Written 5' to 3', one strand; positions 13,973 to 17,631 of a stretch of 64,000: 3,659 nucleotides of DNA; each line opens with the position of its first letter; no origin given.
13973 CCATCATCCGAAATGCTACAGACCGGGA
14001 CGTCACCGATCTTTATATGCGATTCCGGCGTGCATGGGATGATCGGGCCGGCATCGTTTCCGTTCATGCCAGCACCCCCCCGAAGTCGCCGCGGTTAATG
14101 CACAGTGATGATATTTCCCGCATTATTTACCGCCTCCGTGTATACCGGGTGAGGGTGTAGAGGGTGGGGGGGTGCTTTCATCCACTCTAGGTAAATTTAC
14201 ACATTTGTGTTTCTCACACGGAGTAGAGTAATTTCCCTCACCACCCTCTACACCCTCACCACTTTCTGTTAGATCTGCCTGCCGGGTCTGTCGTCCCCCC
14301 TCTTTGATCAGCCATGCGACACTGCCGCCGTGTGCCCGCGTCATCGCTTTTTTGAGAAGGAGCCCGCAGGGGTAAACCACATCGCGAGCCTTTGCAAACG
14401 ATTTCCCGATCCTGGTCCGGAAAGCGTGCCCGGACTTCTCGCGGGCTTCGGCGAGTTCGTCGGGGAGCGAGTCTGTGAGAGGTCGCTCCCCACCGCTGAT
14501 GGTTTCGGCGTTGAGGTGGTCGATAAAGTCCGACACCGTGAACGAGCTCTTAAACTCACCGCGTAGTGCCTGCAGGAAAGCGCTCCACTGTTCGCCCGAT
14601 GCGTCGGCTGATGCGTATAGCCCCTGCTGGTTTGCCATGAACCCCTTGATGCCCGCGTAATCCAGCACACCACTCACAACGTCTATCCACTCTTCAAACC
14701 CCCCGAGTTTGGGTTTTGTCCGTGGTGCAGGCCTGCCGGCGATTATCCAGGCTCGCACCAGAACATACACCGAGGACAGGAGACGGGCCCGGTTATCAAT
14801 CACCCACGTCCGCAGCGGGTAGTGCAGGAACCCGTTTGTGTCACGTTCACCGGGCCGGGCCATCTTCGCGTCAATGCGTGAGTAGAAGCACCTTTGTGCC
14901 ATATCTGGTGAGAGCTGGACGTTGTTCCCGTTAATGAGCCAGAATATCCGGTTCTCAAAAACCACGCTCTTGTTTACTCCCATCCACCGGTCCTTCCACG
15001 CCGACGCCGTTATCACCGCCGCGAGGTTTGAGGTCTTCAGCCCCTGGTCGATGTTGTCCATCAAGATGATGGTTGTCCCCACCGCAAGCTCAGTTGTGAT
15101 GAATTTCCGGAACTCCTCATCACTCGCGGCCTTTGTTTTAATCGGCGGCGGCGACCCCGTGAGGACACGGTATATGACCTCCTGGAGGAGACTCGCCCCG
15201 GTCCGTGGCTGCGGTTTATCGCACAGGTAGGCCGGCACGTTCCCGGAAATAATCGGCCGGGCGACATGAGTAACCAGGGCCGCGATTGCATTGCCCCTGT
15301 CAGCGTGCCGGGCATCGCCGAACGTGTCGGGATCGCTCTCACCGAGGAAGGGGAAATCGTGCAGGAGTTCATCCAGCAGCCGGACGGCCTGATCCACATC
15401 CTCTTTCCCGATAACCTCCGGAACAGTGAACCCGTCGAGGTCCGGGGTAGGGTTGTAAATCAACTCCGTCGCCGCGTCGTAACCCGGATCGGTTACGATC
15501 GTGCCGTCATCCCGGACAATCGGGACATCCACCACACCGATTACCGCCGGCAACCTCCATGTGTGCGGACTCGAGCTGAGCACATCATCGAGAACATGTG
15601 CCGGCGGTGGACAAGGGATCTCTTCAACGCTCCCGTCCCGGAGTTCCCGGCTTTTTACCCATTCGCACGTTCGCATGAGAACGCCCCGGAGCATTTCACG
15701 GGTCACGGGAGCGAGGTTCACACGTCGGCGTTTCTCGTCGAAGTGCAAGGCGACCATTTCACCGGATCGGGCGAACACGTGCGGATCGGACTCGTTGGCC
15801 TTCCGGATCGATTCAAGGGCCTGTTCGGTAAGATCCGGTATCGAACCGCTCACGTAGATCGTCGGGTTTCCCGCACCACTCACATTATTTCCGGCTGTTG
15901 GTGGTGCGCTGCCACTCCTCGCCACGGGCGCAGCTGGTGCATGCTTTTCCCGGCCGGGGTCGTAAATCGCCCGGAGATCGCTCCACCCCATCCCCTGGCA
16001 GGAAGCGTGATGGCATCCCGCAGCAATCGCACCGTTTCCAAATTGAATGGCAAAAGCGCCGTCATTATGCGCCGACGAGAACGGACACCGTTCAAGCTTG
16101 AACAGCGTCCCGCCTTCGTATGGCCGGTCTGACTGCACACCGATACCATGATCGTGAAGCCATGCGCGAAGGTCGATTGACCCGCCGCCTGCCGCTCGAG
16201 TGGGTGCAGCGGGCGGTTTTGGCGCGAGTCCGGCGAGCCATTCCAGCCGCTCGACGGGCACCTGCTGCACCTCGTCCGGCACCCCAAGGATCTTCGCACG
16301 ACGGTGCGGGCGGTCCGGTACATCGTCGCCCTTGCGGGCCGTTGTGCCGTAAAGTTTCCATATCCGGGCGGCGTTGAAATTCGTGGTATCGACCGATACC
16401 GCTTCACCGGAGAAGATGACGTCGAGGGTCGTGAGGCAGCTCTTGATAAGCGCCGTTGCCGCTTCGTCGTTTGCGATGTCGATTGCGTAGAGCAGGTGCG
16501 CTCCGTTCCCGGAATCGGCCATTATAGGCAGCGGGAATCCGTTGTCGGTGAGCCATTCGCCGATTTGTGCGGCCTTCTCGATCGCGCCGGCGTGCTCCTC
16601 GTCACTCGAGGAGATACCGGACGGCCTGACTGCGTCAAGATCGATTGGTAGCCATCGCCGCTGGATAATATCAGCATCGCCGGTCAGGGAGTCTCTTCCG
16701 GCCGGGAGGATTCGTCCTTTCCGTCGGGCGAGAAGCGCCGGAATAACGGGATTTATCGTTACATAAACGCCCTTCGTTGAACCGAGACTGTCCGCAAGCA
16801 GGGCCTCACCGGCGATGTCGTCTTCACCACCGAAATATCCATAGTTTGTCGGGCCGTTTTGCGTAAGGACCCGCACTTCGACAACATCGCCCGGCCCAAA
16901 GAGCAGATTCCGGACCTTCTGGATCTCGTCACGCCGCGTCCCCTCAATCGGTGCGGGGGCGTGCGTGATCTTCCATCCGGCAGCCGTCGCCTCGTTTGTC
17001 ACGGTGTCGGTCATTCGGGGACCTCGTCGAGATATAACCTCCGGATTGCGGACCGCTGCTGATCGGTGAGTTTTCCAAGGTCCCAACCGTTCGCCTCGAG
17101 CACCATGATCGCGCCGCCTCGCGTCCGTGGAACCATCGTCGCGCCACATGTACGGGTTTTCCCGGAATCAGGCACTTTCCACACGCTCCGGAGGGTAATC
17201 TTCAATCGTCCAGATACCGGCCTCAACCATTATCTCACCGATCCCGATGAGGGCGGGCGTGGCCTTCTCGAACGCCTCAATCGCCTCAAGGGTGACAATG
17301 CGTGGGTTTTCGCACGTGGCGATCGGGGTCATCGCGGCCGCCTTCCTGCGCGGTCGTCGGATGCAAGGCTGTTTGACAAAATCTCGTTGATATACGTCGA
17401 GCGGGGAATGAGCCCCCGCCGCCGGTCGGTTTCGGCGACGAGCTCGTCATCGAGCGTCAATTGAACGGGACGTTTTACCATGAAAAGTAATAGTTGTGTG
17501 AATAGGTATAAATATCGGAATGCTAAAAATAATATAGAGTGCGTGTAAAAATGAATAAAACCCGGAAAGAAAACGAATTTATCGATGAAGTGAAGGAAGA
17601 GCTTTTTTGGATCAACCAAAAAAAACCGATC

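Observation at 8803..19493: ~10.7 kb integrated plasmid/virus-like element inserted at the gatC operon promoter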

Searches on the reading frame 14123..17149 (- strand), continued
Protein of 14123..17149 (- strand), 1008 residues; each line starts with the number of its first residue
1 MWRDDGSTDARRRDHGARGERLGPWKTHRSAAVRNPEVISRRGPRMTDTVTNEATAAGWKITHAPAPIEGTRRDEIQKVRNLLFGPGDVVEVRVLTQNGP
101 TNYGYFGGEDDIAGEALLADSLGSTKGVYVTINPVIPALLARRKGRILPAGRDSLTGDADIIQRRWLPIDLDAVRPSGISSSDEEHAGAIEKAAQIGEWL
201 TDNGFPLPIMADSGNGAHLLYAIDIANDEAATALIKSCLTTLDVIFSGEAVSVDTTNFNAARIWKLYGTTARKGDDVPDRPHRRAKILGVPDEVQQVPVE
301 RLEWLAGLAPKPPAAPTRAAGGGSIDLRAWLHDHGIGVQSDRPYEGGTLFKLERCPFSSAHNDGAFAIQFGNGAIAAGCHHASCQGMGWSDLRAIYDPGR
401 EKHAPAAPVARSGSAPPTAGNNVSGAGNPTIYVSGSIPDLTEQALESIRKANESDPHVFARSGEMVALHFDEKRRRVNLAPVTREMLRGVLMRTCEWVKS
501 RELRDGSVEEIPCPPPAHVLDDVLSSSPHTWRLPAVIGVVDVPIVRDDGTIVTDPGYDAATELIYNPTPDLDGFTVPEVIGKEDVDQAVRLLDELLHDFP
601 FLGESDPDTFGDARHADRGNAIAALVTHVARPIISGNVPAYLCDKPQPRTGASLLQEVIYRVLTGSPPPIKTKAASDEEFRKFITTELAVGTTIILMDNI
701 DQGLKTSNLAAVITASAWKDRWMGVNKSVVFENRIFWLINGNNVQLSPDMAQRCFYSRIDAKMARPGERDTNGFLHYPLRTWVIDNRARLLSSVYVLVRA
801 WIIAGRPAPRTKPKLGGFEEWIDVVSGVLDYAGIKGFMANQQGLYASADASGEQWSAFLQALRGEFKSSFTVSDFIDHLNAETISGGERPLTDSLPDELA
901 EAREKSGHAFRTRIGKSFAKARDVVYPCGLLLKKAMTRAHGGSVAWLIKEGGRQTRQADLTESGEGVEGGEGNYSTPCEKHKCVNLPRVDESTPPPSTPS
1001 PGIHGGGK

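Call 47: get_annotated_region(hit=H10, flank=4000)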
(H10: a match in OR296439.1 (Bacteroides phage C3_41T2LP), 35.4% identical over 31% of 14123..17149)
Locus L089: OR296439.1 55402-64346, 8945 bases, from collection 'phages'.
description: Bacteroides phage C3_41T2LP, complete genome.
organism: Bacteroides phage C3_41T2LP (NCBI taxid 3070809)
taxonomy: Viruses; Duplodnaviria; Heunggongvirae; Uroviricota; Caudoviricetes
host: Bacteroides uniformis MB20-41; source: phage plaques of the host; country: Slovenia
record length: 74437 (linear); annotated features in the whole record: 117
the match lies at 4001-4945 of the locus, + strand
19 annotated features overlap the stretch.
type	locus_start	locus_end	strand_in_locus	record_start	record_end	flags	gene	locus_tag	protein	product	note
CDS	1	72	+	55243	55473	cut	-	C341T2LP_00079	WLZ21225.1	hypothetical protein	-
CDS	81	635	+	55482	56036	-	-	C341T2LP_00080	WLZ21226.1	hypothetical protein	-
CDS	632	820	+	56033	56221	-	-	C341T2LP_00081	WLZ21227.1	hypothetical protein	-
CDS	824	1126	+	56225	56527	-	-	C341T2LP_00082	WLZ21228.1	RimK-related lysine biosynthesis protein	-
CDS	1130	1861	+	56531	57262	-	-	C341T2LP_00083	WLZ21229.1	hypothetical protein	-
CDS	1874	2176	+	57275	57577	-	-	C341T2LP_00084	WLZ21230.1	hypothetical protein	-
CDS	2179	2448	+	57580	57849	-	-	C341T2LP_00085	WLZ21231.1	tail fiber assembly protein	-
CDS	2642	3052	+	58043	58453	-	-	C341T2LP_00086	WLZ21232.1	hypothetical protein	Protein of unknown function (DUF551 domain)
CDS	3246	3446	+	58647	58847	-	-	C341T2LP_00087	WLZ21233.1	hypothetical protein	-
CDS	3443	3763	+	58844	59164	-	-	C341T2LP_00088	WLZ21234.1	hypothetical protein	-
CDS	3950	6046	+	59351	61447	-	-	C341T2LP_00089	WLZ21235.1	DNA directed DNA polymerase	-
CDS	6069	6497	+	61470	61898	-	-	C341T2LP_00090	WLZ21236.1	hypothetical protein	Protein on unknown function (DUF4494 domain)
CDS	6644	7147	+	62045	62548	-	-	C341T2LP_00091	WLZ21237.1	deoxyuridine 5'-triphosphate nucleotidohydrolase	-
CDS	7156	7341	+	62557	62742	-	-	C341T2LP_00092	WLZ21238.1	DNA binding protein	-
CDS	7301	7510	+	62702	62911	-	-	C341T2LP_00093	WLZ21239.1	hypothetical protein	-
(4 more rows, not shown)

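Call 48: predict_structure(alignment_id=A2)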
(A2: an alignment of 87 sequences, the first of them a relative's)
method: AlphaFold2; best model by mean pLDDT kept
length: 963 residues; sequences in the alignment: 87
mean_pLDDT: 87.2   pTM: 0.62
mean pLDDT of the five models: 87.2, 86.6, 86.4, 86.1, 85.9
residues with pLDDT >= 90: 743; 70-90: 95; 50-70: 13; < 50: 112
segments of 3 or more residues with pLDDT < 50: 1-22, 268-277, 355-380, 910-963
pLDDT, mean of each block of 10 residues (from residue 1): 31 32 73 95 97 94 92 94 97 95 90 97 97 94 98 98 97 98 96 96 96 96 94 95 97 98 69 48 95 94 94 92 89 91 91 57 35 37 87 97 95 95 91 95 97 96 96 97 95 96 97 97 93 97 98 93 84 98 97 97 95 97 90 93 94 90 95 90 93 96 95 94 91 96 98 98 95 95 98 95 93 97 95 95 95 94 90 96 95 78 80 40 32 31 36 39 33
secondary structure, 60 per line:
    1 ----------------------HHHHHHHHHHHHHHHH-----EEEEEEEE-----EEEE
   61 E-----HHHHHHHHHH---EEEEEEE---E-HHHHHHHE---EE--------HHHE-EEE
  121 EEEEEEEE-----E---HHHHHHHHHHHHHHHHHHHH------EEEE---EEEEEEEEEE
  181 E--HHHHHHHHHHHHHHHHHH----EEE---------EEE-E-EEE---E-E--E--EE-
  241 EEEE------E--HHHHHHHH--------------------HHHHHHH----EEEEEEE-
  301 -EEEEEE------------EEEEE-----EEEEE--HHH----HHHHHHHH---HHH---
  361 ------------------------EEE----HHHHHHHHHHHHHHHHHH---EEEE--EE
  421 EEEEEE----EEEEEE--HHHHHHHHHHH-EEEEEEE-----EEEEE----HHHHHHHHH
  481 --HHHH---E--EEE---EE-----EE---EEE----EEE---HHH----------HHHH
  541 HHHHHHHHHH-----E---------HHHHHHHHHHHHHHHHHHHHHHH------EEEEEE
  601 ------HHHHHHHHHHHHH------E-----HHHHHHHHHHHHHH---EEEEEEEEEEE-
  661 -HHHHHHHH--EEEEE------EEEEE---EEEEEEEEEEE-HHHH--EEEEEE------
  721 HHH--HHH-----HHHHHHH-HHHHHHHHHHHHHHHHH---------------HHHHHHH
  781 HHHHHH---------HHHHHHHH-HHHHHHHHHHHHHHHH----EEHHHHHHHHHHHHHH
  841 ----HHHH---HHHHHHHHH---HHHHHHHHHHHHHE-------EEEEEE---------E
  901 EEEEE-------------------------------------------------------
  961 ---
elements in order (helices of 4 or more, strands of 3 or more residues): H23-38 E44-51 E57-61 H67-76 E80-86 H92-98 E118-128 H138-157 E164-167 E171-181 H184-201 E206-208 E218-220 E224-226 E241-244 H254-261 H282-288 E293-299 E302-307 E320-324 E330-334 H344-351 E385-387 H392-409 E413-416 E419-426 E431-436 H439-449 E451-457 E463-467 H472-480 H483-486 E493-495 E511-513 E518-520 H537-550 H566-588 E595-600 H607-619 H632-645 E649-659 H662-669 E672-676 E683-687 E691-701 H703-706 E709-714 H734-740 H742-758 H774-786 H796-803 H805-820 H827-840 H845-848 H852-860 H864-876 E885-890 E900-905

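Call 50: fold_search(model_id=the predicted structure, library=pdb)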
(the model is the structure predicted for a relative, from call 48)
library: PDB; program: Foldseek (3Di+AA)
matches with E <= 10: 745; with E <= 0.001: 142
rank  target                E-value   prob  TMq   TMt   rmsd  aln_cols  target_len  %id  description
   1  8wh6_E                2.0e-08  1.00  0.22  0.28  27.1       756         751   11  MPOX E5 hexamer ADP and ssDNA bound and clear primase domain conformation (released 2024-09-25)
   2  8xj6_F                1.2e-07  1.00  0.21  0.28  25.3       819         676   10  The Cryo-EM structure of MPXV E5 apo conformation (released 2024-05-01)
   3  8wgy_E                2.1e-07  1.00  0.24  0.29  27.6       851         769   11  MPOX E5 hexamer AMP-PNP and ssDNA bound form with clear primase domain (released 2024-10-16)
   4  9im2_C                2.5e-07  1.00  0.27  0.35  27.1       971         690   10  The Cryo-EM structure of MPXV E5 in complex with ssDNA in intermediate state 3 (released 2025-06-18)
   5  8hwa_A                3.0e-07  1.00  0.23  0.30  23.9       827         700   11  D5 ATP-ADP-Apo-ssDNA IS1 (released 2024-01-10)
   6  8wh6_D                3.2e-07  1.00  0.27  0.42   9.3       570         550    9  MPOX E5 hexamer ADP and ssDNA bound and clear primase domain conformation (released 2024-09-25)
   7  9ilz_A                4.1e-07  1.00  0.23  0.27  25.2       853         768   10  The Cryo-EM structure of MPXV E5 in complex with ssDNA (released 2025-06-18)
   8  8wh0_B                6.1e-07  1.00  0.23  0.42   7.5       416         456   10  MPOX E5 hexamer ssDNA and AMP-PNP bound conformation (released 2024-10-09)
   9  7ola_C                6.1e-07  1.00  0.22  0.44  14.4       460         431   12  Structure of Primase-Helicase in SaPI5 (released 2022-07-13)
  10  8xj8_A                6.7e-07  1.00  0.23  0.45   8.1       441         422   10  The Cryo-EM structure of MPXV E5 C-terminal in complex with DNA (released 2024-05-01)
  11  9im1_E                6.7e-07  1.00  0.23  0.30  29.6       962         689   10  The Cryo-EM structure of MPXV E5 in complex with ssDNA in intermediate state 1 (released 2025-06-18)
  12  8xj7_D                9.6e-07  1.00  0.23  0.42   8.0       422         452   10  The Cryo-EM structure of MPXV E5 in complex with DNA (released 2024-05-01)
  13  6lrb_D                1.1e-06  1.00  0.24  0.47  12.6       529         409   12  The A form apo structure of NrS-1 C terminal region-CTR (released 2020-04-08)
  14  6lrb_F                1.1e-06  1.00  0.22  0.43  13.0       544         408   11  The A form apo structure of NrS-1 C terminal region-CTR (released 2020-04-08)
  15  6k9e_B                1.2e-06  1.00  0.23  0.45  13.0       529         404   12  The A form apo structure of NrS-1 C terminal region-CTR(305-718) (released 2020-06-17)
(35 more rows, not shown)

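Call 52: search_protein_families(library=pfam, proteins=[P0101, P0072], max_evalue=0.05)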
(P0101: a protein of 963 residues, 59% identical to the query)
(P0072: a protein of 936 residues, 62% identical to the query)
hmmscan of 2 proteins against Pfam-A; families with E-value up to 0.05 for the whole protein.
P0101 (963 aa): 1 family
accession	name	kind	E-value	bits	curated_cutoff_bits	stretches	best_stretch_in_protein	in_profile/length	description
PF12802.13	MarR_2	-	0.05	14.2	27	0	653-701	3-50/61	MarR family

P0072 (936 aa): 1 family
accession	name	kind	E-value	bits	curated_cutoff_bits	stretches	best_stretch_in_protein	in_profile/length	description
PF13401.12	AAA_22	-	0.0096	16.7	27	1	404-481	7-64/130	AAA domain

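Call 65: search_dna_similar(query=window:14123-17014:-, collection=plasmids, mode=protein, max_rows=15)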
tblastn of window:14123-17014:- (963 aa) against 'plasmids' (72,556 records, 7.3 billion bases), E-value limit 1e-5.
Records with a match: 16; places in all: 19; records where one place covers at least 80% of the query: 0.
Best place of each record, by identity: <60% 16.
By first word of the organism name: Streptomyces 6; Methylobacterium 2; Psychrobacter 2; Methanomethylovorans 1; Legionella 1; Azospirillum 1; Nonomuraea 1; Saccharopolyspora 1; Methanothrix 1.
By predicted mobility (MOB-suite, as given by PLSDB): non-mobilizable 14; mobilizable 1; conjugative 1.
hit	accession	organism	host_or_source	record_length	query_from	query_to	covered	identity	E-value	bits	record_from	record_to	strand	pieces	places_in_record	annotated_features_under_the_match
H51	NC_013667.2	Streptomyces sp. Y27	-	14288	378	882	52%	29.5%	9e-43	177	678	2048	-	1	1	hypothetical protein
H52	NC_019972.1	Methanomethylovorans hollandica DSM 15978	-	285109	25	353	34%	42.5%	2e-74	276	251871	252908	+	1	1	HEAT repeat domain-containing protein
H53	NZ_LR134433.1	Legionella adelaidensis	environmental,Cooling tower water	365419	379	871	51%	28.3%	8e-28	129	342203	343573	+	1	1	DNA-primase RepB domain-containing protein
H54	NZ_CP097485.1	Methylobacterium tardum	single cell,freshwater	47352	366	880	53%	24.9%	1e-25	122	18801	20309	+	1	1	PriCT-2 domain-containing protein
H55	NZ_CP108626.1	Streptomyces rubiginosohelvolus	-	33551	403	814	43%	31.0%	2e-36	157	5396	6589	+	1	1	hypothetical protein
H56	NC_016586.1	Azospirillum lipoferum 4B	-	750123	448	906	48%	27.2%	4e-25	120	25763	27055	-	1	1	hypothetical protein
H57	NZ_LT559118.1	Nonomuraea gerenzanensis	-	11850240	397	814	43%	29.6%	4e-34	150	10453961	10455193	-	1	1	none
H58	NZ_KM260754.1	Saccharopolyspora endophytica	-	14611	442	820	39%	32.5%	4e-43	179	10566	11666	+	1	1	hypothetical protein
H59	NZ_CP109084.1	Streptomyces cyaneofuscatus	-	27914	467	877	43%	26.3%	3e-32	144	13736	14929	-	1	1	hypothetical protein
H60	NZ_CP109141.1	Streptomyces cyaneofuscatus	-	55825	467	877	43%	26.3%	3e-32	144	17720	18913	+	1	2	hypothetical protein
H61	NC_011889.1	Methylobacterium nodulans ORS 2060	-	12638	481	896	43%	25.5%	2e-14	86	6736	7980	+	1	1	bifunctional DNA primase/polymerase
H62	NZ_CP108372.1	Streptomyces sp. NBC_01335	-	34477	486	821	35%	31.0%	1e-40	171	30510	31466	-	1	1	bifunctional DNA primase/polymerase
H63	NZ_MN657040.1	Psychrobacter sp.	-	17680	467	880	43%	24.4%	4e-18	98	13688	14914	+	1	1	hypothetical protein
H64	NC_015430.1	Methanothrix soehngenii GP6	-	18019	413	804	41%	25.2%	6e-19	100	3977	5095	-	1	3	hypothetical protein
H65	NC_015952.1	Streptomyces violaceusniger Tu 4113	-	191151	493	818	34%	28.4%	3e-19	102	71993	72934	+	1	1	hypothetical protein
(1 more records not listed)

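Call 80: fold_search(model_id=the predicted structure, library=viral)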
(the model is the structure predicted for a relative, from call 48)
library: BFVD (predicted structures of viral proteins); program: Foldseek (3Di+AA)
matches with E <= 10: 518; with E <= 0.001: 178
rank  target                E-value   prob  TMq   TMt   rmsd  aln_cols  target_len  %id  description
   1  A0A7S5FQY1            2.3e-39  1.00  0.49  0.37  20.5      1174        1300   17  (no name in the UniProt tables at hand)
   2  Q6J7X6                4.9e-37  1.00  0.46  0.32  20.7       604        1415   25  Pas55 [Actinoplanes phage phiAsp2]
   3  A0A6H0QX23            2.2e-36  1.00  0.41  0.32  18.4      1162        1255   16  (no name in the UniProt tables at hand)
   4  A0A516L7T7            3.1e-34  1.00  0.33  0.37  15.9       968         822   18  (no name in the UniProt tables at hand)
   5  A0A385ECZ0            7.9e-34  1.00  0.47  0.38  24.0      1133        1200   16  PE-PGRS family protein [Caulobacter phage CcrPW]
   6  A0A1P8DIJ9            9.2e-34  1.00  0.47  0.59   3.2       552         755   24  (no name in the UniProt tables at hand)
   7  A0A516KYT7            7.6e-27  1.00  0.23  0.23  22.8       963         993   14  (no name in the UniProt tables at hand)
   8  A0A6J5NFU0            8.8e-25  1.00  0.37  0.57  12.6       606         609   18  Uncharacterized protein [uncultured Caudovirales phage]
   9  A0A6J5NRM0            9.4e-20  1.00  0.23  0.31  21.3       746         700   17  AAA domain containing protein [uncultured Caudovirales phage]
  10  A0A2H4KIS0            5.2e-19  1.00  0.28  0.54   9.2       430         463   18  (no name in the UniProt tables at hand)
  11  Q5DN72                5.6e-16  1.00  0.25  0.31  29.0       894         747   13  Gp33 [Alphaproteobacteria phage PhiJL001]
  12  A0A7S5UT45            7.6e-16  1.00  0.36  0.41  15.2      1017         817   13  (no name in the UniProt tables at hand)
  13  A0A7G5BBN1            5.1e-15  1.00  0.28  0.29  23.3      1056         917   13  DUF927 domain-containing protein [Ralstonia phage Simangalove]
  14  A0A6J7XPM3            1.8e-14  1.00  0.27  0.32  15.5       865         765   13  NrS-1 polymerase-like helicase domain-containing protein [uncultured Caudovirales phage]
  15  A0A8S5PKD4            1.9e-14  1.00  0.30  0.29  20.7      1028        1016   11  Replication protein B [Podoviridae sp. ctnCN2]
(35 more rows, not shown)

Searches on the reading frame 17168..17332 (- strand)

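Call 7: search_protein_families(library=pfam, proteins=[window:17168-17332:-], max_evalue=0.1)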
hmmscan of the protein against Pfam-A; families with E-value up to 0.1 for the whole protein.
window:17168-17332:- (54 aa): 0 families

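Call 51: search_protein_families(library=phrogs, proteins=[window:17168-17332:-], max_evalue=0.05)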
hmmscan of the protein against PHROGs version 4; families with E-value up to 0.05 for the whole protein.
window:17168-17332:- (54 aa): 1 family
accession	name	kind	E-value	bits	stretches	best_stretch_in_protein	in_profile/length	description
phrog_23100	-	unknown function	0.032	15.7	1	9-42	32-66/80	-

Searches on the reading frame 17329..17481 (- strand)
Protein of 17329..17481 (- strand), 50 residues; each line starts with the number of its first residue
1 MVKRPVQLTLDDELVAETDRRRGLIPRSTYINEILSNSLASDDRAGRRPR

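Call 51: search_protein_families(library=phrogs, proteins=[window:17329-17481:-], max_evalue=0.05)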
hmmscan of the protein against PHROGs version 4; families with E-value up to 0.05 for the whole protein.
window:17329-17481:- (50 aa): 1 family
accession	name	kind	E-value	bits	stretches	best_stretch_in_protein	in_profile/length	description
phrog_4738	-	transcription regulation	0.00039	21.1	1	2-41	13-55/59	transcriptional repressor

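Call 52: search_protein_families(library=pfam, proteins=[window:17329-17481:-], max_evalue=0.05)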
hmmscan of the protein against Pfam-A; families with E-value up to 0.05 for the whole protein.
window:17329-17481:- (50 aa): 0 families
